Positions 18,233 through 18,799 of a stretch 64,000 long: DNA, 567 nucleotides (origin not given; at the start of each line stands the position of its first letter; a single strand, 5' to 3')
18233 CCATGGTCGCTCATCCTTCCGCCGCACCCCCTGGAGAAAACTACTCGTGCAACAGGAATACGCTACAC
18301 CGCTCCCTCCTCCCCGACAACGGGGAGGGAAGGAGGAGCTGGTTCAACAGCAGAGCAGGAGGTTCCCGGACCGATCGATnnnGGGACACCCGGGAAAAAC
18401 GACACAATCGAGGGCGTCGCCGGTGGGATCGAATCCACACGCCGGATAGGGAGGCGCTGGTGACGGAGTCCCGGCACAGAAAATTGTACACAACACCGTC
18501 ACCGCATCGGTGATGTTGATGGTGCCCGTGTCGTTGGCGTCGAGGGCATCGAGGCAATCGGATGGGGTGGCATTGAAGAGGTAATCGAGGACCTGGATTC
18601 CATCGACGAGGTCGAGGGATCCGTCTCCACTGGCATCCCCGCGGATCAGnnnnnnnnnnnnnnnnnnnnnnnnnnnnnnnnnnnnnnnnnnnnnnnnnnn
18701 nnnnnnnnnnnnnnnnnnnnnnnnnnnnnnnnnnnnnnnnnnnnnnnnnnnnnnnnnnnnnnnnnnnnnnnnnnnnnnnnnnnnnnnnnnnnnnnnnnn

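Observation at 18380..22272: Cohesin-like plus dockerin-like proteins: candidate self-assembling, non-cellulosomal surface system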

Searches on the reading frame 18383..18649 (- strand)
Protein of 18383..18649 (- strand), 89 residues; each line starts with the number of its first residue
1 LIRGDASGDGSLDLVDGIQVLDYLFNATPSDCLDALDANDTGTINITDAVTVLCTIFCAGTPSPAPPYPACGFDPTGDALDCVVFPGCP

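Call 46: search_protein_representatives(alignment_id=A4)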
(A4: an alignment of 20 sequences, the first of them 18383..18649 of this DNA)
Query: 20 sequences, 89 profile positions. Proteins with E-value up to 0.001 (for the whole library): 47008; up to 1e-10: 26362; up to 1e-30: 709. The best 150 are listed.
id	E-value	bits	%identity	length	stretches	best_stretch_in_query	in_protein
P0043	1.6e-160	538.0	-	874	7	1-85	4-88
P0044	4.7e-102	350.6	-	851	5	1-84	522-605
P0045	2.7e-99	341.7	-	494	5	1-85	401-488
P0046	4.7e-92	318.5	-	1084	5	1-77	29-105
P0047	3.3e-90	312.6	-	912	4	1-84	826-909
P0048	3.0e-88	306.3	-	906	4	1-86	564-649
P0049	9.2e-84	292.0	-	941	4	1-86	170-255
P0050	2.4e-83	290.6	-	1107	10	2-65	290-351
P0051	2.7e-82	287.2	-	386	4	1-89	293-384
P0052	1.4e-79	278.6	-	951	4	1-83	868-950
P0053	4.3e-79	277.0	-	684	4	1-86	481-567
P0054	8.0e-78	272.9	-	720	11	4-72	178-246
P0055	5.0e-76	267.2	-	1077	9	1-58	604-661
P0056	1.1e-75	266.1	-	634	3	1-83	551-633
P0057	7.7e-75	263.3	-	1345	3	1-84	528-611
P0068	1.3e-67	240.1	-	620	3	1-89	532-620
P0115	6.6e-53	193.0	-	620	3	1-89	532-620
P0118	4.1e-52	190.5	-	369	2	1-88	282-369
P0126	1.8e-50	185.3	-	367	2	1-89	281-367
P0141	1.9e-49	182.0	-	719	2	1-81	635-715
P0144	4.8e-49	180.7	-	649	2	1-89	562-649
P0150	1.8e-48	178.8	-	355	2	1-85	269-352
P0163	1.0e-47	176.4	-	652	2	1-88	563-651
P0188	1.2e-46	173.0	-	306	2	1-89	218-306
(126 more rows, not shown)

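Call 50: find_homologous_proteins(query=A4, max_evalue=1e-8)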
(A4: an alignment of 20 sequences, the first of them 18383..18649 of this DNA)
Query A4 (20 sequences) (89 aa, profile of the alignment): 582 proteins with E <= 1e-8 among 7695 candidates; the best 120 are listed.
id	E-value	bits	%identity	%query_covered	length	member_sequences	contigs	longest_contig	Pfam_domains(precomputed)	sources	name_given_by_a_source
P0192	8.9e-33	130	48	97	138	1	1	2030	-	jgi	jgi:hypothetical protein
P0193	4.8e-30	121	48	98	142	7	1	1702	-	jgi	jgi:hypothetical protein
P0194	2.2e-29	119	46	97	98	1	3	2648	PF00404.25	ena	-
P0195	5.6e-29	118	54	100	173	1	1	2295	-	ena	-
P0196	5.6e-29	118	48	92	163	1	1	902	-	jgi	-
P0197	7.3e-29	118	49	98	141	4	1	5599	-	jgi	-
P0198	7.4e-29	118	45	64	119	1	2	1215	PF00404.25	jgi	-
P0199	9.2e-29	117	51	94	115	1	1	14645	PF00404.25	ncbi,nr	ncbi:MAG: hypothetical protein KDC38_01410, partial [Planctomycetes bacterium]|nr:hypothetical prote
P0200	1.3e-28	117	48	98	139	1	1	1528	-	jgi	jgi:hypothetical protein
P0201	1.3e-28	117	41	92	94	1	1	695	-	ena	-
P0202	1.5e-28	117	44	97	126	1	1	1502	-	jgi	jgi:hypothetical protein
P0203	1.5e-28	117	52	92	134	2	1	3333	-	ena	-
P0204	1.8e-28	116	44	97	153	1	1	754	-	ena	-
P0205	2.0e-28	116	50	100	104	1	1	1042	-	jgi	jgi:hypothetical protein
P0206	2.3e-28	116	46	100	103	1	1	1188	-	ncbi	ncbi:MAG: dockerin type I domain-containing protein, partial [Candidatus Poseidoniia archaeon]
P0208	2.4e-28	116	53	100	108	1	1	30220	PF00404.25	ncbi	ncbi:MAG: hypothetical protein DSY92_03970, partial [Planctomycetota bacterium]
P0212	3.6e-28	115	47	99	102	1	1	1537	PF00404.25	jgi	jgi:hypothetical protein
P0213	4.9e-28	115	43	92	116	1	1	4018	PF00404.25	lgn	-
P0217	9.6e-28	114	47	97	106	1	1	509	PF00404.25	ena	-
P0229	3.2e-27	112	44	98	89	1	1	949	PF00404.25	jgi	-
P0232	6.9e-27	111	49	100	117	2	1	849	PF00404.25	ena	-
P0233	7.3e-27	111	56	96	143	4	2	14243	PF00404.25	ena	-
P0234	7.5e-27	111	44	99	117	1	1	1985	PF00404.25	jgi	jgi:hypothetical protein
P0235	8.1e-27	111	46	99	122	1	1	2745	PF00404.25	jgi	jgi:hypothetical protein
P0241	1.5e-26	110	43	98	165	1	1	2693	PF00404.25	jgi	jgi:hypothetical protein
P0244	1.9e-26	110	55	96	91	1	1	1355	PF00404.25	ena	-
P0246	1.9e-26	110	50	92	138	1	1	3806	PF00404.25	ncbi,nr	ncbi:MAG: hypothetical protein HRU16_08965 [Planctomycetes bacterium]|nr:hypothetical protein [Planc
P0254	3.7e-26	109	46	100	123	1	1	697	PF00404.25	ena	-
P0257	4.0e-26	109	45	92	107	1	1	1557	PF00404.25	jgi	-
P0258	4.1e-26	109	48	99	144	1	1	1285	PF00404.25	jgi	jgi:hypothetical protein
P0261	4.8e-26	109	48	92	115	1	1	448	PF00404.25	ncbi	-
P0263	5.6e-26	108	51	90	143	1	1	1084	PF13405.13,PF00404.25,PF13499.13,PF13202.13,PF00036.39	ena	-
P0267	6.0e-26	108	49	92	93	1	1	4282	PF00404.25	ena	-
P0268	6.5e-26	108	53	98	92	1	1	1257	PF00404.25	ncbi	-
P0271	6.9e-26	108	48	97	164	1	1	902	PF00404.25,PF13385.14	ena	-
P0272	7.1e-26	108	53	88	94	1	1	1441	PF00404.25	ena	-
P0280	1.4e-25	107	44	90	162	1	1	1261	PF00404.25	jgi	jgi:hypothetical protein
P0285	2.0e-25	107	43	98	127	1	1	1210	PF00404.25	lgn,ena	-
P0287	2.1e-25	107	44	90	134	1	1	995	PF00404.25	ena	-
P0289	2.4e-25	106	50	99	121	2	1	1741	PF00404.25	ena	-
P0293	4.1e-25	106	44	100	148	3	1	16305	PF00404.25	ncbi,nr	ncbi:dockerin type I domain-containing protein [Planctomycetota bacterium]|nr:dockerin type I domain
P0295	4.3e-25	106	48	92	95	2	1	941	PF00404.25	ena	-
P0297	4.9e-25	105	43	92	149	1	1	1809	PF00404.25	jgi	jgi:hypothetical protein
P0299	5.4e-25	105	46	97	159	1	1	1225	PF00404.25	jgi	-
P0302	5.7e-25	105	48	92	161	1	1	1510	PF00404.25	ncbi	-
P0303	5.7e-25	105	49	93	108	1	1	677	PF00404.25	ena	-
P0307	7.0e-25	105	45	97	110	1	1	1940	PF00404.25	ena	-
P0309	7.4e-25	105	47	94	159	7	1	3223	PF00404.25,PF02494.23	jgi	jgi:hypothetical protein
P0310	8.4e-25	105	48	92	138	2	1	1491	PF00404.25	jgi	jgi:hypothetical protein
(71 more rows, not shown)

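Call 58: search_protein_families(library=pfam, alignment_id=A5, max_evalue=0.01)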
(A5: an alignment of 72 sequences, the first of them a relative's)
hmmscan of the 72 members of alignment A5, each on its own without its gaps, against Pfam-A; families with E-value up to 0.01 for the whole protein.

A. member 1, P0112 (554 aa): 4 families
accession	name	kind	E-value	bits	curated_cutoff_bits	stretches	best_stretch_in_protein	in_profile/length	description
PF13499.12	EF-hand_7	-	5.2e-06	27.2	30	0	501-532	7-37/67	EF-hand domain pair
PF00404.24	Dockerin_1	-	1.4e-05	25.6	22.9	0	472-519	2-50/57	Dockerin type I domain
PF00963.24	Cohesin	-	0.00045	20.9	24.1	0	302-348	3-51/139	Cohesin domain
PF13405.12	EF-hand_6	-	0.0047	17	25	0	501-520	5-24/30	EF-hand domain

B. families by the number of members that match (of 72 scanned): 10 families
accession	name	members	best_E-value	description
PF00404.24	Dockerin_1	66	8.9e-18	Dockerin type I domain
PF00963.24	Cohesin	27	8.1e-08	Cohesin domain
PF13499.12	EF-hand_7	23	3.2e-08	EF-hand domain pair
PF13202.12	EF-hand_5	8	8.1e-05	EF hand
PF13405.12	EF-hand_6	5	0.00061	EF-hand domain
PF23759.1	GBD_T9SS_assoc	2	3.5e-09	Galactose binding domain-like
PF24595.1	DUF7619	1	8.4e-10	Domain of unknown function (DUF7619)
PF13620.12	CarboxypepD_reg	1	2.7e-09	Carboxypeptidase regulatory-like domain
PF17957.7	Big_7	1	0.00063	Bacterial Ig domain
PF22085.1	NorB_cytochrome_c-like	1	0.008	Nitric oxide reductase subunit B, cytochrome c-like domain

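Call 77: search_protein_families(library=pfam, proteins=[P0188, P0144, P0163, P0068, P0115, P0126, P0118, P0057, P0141, P0150], max_evalue=0.01)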
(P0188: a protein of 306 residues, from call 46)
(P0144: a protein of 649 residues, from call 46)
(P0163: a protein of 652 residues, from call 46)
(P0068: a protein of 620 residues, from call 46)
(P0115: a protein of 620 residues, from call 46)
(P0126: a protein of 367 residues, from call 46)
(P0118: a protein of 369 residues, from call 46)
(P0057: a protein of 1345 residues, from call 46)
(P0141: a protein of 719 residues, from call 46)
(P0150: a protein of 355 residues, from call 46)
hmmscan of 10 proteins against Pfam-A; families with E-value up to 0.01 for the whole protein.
P0188 (306 aa): 2 families
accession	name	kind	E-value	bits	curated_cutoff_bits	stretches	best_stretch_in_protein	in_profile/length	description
PF00404.24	Dockerin_1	-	1.2e-05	25.8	22.9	1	221-267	2-49/57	Dockerin type I domain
PF00963.24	Cohesin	-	0.0024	18.5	24.1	1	70-125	3-60/139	Cohesin domain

P0144 (649 aa): 1 family
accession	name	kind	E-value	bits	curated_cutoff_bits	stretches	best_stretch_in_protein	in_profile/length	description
PF23759.1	GBD_T9SS_assoc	-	3.5e-09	37.4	27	1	275-392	2-102/116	Galactose binding domain-like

P0163 (652 aa): 2 families
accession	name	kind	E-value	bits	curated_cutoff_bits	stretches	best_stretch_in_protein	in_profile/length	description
PF23759.1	GBD_T9SS_assoc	-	6.9e-06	26.8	27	0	424-535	2-101/116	Galactose binding domain-like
PF00404.24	Dockerin_1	-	2.2e-05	25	22.9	1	31-82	2-52/57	Dockerin type I domain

P0068 (620 aa): 2 families
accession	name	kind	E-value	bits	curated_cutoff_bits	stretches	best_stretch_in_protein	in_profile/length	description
PF00404.24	Dockerin_1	-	3.4e-09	37.2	22.9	1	535-588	2-56/57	Dockerin type I domain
PF00963.24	Cohesin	-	0.0021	18.7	24.1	0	139-189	10-62/139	Cohesin domain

P0115 (620 aa): 2 families
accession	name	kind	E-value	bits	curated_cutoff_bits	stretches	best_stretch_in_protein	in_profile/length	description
PF00404.24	Dockerin_1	-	7.9e-09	36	22.9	0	335-360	2-24/57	Dockerin type I domain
PF13499.12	EF-hand_7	-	0.0033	18.2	30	0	22-39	3-20/67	EF-hand domain pair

P0126 (367 aa): 2 families
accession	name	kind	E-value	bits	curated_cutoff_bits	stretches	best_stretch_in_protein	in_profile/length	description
PF00404.24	Dockerin_1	-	0.0008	20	22.9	0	284-296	2-14/57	Dockerin type I domain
PF00963.24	Cohesin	-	0.0082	16.8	24.1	0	138-188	4-54/139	Cohesin domain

P0118 (369 aa): 3 families
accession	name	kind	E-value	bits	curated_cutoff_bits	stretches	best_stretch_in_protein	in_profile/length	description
PF00404.24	Dockerin_1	-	3.3e-12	46.9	22.9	2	285-338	2-56/57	Dockerin type I domain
PF13202.12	EF-hand_5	-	0.00034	20.4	25.9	0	281-294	4-17/25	EF hand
PF13499.12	EF-hand_7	-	0.00069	20.4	30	0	63-83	8-27/67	EF-hand domain pair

P0057 (1345 aa): 3 families
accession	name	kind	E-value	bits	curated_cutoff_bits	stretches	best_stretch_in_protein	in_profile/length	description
PF00404.24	Dockerin_1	-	2.5e-10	40.8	22.9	1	27-73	2-49/57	Dockerin type I domain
PF00963.24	Cohesin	-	3.1e-09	37.6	24.1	1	121-226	3-106/139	Cohesin domain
PF13499.12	EF-hand_7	-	0.0013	19.4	30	0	560-576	7-23/67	EF-hand domain pair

P0141 (719 aa): 1 family
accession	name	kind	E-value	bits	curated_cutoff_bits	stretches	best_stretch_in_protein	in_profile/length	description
PF00404.24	Dockerin_1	-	4.3e-05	24.1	22.9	1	638-683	2-48/57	Dockerin type I domain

P0150 (355 aa): 4 families
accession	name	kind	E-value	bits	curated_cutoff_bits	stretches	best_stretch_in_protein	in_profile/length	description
PF00404.24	Dockerin_1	-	1.4e-10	41.7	22.9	2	31-75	2-48/57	Dockerin type I domain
PF13499.12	EF-hand_7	-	0.00046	20.9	30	0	268-316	7-61/67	EF-hand domain pair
PF13405.12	EF-hand_6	-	0.002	18.2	25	0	267-290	4-27/30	EF-hand domain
PF00963.24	Cohesin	-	0.0053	17.4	24.1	1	125-236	3-118/139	Cohesin domain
